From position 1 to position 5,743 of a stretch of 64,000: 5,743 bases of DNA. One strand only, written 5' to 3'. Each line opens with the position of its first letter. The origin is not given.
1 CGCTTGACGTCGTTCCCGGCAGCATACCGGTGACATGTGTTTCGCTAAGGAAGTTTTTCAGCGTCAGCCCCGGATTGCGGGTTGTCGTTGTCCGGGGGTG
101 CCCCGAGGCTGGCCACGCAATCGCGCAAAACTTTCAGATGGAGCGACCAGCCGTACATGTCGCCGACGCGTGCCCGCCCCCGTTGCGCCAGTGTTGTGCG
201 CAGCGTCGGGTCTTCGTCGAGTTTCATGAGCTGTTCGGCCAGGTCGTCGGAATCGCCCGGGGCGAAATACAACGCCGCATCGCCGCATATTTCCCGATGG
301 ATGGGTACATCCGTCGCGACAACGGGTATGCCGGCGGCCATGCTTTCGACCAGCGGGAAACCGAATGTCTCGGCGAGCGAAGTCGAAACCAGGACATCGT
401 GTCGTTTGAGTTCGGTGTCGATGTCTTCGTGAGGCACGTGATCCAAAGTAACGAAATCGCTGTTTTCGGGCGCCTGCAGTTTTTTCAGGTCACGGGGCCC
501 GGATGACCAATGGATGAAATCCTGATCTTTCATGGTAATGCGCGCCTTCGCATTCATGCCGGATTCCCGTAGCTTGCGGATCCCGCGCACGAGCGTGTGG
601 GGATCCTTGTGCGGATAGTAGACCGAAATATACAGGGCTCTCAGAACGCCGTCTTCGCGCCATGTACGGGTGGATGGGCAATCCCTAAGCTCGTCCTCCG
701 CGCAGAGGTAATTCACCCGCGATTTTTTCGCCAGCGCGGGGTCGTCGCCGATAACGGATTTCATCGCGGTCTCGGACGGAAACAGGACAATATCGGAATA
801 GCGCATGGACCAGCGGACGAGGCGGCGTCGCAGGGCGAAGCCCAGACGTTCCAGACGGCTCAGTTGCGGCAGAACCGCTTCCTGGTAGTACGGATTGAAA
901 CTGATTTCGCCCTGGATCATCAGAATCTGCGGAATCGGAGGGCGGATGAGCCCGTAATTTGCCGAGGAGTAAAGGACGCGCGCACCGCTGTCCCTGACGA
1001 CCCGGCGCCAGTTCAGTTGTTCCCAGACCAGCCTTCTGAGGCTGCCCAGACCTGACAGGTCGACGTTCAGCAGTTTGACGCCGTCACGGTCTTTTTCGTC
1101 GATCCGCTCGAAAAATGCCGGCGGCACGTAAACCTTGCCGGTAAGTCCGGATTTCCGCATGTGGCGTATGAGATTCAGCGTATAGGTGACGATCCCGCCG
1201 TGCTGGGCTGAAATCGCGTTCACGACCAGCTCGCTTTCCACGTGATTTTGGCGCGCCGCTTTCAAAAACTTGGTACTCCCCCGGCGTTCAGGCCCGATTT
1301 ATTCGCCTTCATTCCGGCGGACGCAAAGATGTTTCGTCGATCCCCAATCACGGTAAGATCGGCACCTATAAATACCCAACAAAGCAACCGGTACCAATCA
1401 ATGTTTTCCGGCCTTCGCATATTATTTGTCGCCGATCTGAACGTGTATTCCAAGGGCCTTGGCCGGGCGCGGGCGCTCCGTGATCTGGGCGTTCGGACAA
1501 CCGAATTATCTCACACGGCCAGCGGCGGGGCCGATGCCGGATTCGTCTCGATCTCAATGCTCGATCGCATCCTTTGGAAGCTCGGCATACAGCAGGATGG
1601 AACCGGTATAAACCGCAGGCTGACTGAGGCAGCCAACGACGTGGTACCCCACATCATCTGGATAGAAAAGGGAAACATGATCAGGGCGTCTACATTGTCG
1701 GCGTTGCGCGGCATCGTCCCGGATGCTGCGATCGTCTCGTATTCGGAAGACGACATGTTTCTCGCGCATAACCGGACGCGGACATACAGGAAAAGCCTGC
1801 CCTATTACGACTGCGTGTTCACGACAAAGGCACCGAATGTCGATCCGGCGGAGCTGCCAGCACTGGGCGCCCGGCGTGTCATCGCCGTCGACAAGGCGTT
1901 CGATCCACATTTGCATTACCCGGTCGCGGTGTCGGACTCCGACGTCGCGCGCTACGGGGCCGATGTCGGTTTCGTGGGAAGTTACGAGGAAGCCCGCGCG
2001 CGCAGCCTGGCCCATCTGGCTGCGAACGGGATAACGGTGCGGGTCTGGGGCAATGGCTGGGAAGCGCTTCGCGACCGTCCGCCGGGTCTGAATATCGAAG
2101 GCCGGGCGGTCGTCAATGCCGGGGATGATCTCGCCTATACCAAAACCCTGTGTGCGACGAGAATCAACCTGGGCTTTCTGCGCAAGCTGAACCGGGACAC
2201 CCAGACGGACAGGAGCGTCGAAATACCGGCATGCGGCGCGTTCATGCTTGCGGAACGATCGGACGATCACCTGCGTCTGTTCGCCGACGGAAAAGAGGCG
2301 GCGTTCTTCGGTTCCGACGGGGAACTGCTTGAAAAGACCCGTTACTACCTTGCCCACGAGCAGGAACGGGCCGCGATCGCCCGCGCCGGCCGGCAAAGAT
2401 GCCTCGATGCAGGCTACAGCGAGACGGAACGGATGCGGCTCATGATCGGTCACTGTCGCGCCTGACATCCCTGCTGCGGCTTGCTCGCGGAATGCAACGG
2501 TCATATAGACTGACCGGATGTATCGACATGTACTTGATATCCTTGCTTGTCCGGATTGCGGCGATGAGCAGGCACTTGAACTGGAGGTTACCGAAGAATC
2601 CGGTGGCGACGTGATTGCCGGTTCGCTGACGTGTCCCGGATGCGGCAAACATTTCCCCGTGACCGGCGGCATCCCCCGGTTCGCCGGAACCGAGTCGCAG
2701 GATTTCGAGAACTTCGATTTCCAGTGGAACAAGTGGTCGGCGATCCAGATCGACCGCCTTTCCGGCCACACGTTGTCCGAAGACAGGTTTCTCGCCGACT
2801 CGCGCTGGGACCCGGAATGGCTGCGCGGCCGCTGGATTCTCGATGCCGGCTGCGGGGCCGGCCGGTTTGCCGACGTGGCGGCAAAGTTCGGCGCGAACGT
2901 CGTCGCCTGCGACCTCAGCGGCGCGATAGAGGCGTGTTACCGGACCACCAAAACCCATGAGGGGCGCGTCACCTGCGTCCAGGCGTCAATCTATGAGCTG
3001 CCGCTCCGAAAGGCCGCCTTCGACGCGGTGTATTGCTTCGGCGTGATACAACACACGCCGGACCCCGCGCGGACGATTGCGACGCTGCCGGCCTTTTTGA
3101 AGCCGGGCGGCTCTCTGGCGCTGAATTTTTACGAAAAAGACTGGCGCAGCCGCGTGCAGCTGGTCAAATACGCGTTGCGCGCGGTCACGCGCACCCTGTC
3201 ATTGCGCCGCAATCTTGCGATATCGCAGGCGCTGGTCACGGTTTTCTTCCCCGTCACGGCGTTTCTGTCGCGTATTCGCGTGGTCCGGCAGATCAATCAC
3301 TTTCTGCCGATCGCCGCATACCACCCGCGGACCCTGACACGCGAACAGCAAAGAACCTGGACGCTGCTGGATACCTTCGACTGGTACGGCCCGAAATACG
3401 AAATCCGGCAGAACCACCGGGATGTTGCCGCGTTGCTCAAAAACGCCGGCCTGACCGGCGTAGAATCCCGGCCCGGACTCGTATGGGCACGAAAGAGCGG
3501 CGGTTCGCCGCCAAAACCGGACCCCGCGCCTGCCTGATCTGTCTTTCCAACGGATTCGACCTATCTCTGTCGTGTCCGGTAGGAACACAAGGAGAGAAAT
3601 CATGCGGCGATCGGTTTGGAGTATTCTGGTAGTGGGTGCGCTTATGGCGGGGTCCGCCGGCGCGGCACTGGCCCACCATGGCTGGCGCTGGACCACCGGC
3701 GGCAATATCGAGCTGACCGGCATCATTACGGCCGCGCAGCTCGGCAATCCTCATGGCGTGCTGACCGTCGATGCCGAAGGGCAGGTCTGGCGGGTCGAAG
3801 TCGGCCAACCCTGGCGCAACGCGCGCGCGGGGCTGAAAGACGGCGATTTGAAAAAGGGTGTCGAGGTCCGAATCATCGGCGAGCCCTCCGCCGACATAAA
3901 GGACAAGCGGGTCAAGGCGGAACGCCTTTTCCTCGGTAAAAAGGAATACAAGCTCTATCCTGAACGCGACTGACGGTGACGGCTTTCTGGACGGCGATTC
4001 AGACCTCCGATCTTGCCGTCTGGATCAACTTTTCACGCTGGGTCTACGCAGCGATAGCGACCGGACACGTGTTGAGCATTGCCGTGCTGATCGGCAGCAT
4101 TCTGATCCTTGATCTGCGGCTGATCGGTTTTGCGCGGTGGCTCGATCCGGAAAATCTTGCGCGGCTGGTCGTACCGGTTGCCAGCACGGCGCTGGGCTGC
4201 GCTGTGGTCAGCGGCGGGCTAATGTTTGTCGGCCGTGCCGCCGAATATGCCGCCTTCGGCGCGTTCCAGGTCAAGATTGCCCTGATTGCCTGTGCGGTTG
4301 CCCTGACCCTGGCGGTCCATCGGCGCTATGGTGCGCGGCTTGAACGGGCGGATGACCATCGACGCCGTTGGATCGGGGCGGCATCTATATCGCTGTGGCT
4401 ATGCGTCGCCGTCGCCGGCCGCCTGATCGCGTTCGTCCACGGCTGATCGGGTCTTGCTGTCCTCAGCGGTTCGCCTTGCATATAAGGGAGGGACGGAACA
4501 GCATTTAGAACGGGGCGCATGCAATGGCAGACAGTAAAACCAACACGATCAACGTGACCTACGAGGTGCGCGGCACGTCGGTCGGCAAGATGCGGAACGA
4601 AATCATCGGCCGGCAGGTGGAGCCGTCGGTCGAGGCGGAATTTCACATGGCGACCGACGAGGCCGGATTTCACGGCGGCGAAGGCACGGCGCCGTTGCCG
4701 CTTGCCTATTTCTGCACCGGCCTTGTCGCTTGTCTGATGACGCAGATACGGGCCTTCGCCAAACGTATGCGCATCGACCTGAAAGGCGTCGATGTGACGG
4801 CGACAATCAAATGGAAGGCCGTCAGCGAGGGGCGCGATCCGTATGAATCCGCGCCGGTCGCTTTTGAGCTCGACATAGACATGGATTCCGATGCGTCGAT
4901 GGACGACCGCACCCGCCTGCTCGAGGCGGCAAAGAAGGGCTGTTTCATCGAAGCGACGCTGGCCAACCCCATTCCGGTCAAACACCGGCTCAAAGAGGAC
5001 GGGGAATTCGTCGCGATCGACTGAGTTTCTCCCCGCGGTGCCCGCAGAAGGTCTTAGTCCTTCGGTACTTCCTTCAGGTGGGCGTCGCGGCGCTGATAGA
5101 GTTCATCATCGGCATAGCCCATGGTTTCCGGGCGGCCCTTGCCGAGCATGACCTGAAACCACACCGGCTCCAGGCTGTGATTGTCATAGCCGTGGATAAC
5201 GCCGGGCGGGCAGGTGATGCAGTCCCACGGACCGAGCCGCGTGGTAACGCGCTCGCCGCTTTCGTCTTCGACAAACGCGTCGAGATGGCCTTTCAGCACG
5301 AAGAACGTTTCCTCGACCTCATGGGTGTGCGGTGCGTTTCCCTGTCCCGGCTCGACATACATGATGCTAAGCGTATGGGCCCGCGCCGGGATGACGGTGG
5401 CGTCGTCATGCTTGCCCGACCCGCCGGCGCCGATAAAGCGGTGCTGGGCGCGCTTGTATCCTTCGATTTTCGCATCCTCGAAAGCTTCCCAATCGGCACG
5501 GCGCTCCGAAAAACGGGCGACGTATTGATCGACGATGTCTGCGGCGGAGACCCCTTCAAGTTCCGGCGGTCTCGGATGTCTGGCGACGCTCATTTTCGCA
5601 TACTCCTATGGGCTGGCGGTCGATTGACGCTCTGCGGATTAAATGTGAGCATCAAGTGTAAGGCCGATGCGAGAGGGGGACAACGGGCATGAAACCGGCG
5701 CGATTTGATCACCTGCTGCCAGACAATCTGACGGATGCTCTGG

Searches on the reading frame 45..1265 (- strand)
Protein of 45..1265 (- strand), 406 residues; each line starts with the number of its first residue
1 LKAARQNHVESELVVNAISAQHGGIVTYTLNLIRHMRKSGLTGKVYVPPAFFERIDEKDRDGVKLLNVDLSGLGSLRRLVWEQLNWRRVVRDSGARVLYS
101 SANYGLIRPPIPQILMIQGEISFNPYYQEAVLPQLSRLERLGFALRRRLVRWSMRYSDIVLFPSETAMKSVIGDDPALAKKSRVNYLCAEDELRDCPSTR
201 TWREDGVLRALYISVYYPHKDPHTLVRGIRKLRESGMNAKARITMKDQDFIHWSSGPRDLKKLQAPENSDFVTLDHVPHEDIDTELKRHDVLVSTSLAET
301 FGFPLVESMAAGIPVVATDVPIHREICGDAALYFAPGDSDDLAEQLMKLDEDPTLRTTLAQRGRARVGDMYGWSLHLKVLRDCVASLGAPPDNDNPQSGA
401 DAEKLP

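Call 75: search_protein_families(library=pfam, proteins=[window:45-1265:-], max_evalue=0.001)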
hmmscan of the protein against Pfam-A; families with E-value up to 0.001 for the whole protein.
window:45-1265:- (406 aa): 6 families
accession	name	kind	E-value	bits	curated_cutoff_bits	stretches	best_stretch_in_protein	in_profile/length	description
PF00534.26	Glycos_transf_1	-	3e-21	76.1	26.4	1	210-365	18-171/172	Glycosyl transferases group 1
PF13692.12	Glyco_trans_1_4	-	2.2e-18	67.3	27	1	211-350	5-140/142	Glycosyl transferases group 1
PF13524.12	Glyco_trans_1_2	-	3.5e-08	34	25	1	271-371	29-133/144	Glycosyl transferase-like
PF20706.3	GT4-conflict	-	7.5e-07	28.9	26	1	279-318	272-311/385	Family 4 Glycosyltransferase in conflict systems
PF13439.12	Glyco_transf_4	-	2.7e-06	27.9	28.5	1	23-173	2-150/170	Glycosyltransferase Family 4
PF13579.12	Glyco_trans_4_4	-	9.1e-05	23.3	29.7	0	23-171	1-142/158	Glycosyl transferase 4-like domain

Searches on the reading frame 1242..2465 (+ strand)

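Call 11: search_protein_families(library=pfam, proteins=[window:1242-2465:+], max_evalue=0.001)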
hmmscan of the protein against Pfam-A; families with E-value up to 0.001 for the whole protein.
window:1242-2465:+ (407 aa): 1 family
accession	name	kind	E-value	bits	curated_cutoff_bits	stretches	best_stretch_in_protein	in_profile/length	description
PF13524.12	Glyco_trans_1_2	-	1.2e-28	100.3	25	1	254-401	4-142/144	Glycosyl transferase-like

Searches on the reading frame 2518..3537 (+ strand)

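Call 11: search_protein_families(library=pfam, proteins=[window:2518-3537:+], max_evalue=0.001)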
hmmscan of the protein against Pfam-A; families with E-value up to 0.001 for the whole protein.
window:2518-3537:+ (339 aa): 9 families
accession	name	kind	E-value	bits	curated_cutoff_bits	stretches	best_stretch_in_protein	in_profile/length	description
PF08241.18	Methyltransf_11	-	2.4e-20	73.4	21.2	1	108-201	1-94/95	Methyltransferase domain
PF13649.12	Methyltransf_25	-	4.4e-17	63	27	1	107-198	1-97/97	Methyltransferase domain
PF13489.12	Methyltransf_23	-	7.7e-15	55.4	27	1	106-222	25-136/164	Methyltransferase domain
PF08242.18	Methyltransf_12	-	3.2e-14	53.9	30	1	108-200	1-98/98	Methyltransferase domain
PF13847.12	Methyltransf_31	-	5.2e-11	42.9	27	1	107-203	7-110/145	Methyltransferase domain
PF03966.22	Trm112p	-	1.4e-07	31.8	22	1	5-51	4-40/40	Trm112p-like protein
PF08003.17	Methyltransf_9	-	1.8e-07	30.9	23.8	1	102-203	114-218/315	Protein of unknown function (DUF1698)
PF01209.24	Ubie_methyltran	-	9.4e-05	22.3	20.1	1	102-201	46-150/233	ubiE/COQ5 methyltransferase family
PF01728.25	FtsJ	-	0.00098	19.5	24.1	0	103-165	21-82/181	FtsJ-like methyltransferase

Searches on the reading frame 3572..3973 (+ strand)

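Call 75: search_protein_families(library=pfam, proteins=[window:3572-3973:+], max_evalue=0.001)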
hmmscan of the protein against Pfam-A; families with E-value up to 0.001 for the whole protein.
window:3572-3973:+ (133 aa): 1 family
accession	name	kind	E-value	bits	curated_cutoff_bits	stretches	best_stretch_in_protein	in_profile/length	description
PF19649.4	DUF6152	-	9.7e-11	42.1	27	1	26-108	3-91/98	Family of unknown function (DUF6152)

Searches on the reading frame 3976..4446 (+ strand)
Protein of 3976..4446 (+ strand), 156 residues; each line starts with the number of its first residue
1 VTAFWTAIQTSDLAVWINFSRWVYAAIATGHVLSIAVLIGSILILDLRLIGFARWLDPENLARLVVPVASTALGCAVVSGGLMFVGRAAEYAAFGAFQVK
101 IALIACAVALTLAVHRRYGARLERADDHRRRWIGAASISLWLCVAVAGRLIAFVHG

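Call 75: search_protein_families(library=pfam, proteins=[window:3976-4446:+], max_evalue=0.001)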
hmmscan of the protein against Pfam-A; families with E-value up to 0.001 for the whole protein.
window:3976-4446:+ (156 aa): 1 family
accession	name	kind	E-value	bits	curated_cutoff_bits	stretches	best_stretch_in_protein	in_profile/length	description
PF20349.3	DUF6644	-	3.7e-06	27.6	27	1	22-153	19-154/155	Family of unknown function (DUF6644)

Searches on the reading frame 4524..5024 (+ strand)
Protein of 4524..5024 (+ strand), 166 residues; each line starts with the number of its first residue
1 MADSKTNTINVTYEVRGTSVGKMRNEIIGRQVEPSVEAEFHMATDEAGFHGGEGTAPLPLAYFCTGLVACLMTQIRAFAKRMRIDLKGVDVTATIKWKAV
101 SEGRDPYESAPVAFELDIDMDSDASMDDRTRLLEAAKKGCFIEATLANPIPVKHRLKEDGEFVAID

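Call 11: search_protein_families(library=pfam, proteins=[window:4524-5024:+], max_evalue=0.001)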
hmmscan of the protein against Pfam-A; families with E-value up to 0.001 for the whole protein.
window:4524-5024:+ (166 aa): 1 family
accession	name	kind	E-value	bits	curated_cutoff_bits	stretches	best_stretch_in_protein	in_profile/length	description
PF02566.24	OsmC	-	1.3e-16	61.3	27.5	1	52-154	1-99/100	OsmC-like protein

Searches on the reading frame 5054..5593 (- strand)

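Call 75: search_protein_families(library=pfam, proteins=[window:5054-5593:-], max_evalue=0.001)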
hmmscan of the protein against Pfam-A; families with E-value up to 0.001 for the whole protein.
window:5054-5593:- (179 aa): 2 families
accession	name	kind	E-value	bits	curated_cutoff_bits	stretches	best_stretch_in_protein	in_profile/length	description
PF07883.17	Cupin_2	-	6.3e-13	48.7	27.2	1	77-144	2-64/70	Cupin domain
PF05899.18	Cupin_3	-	0.00018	21.6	23.5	1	75-132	7-60/74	EutQ-like cupin domain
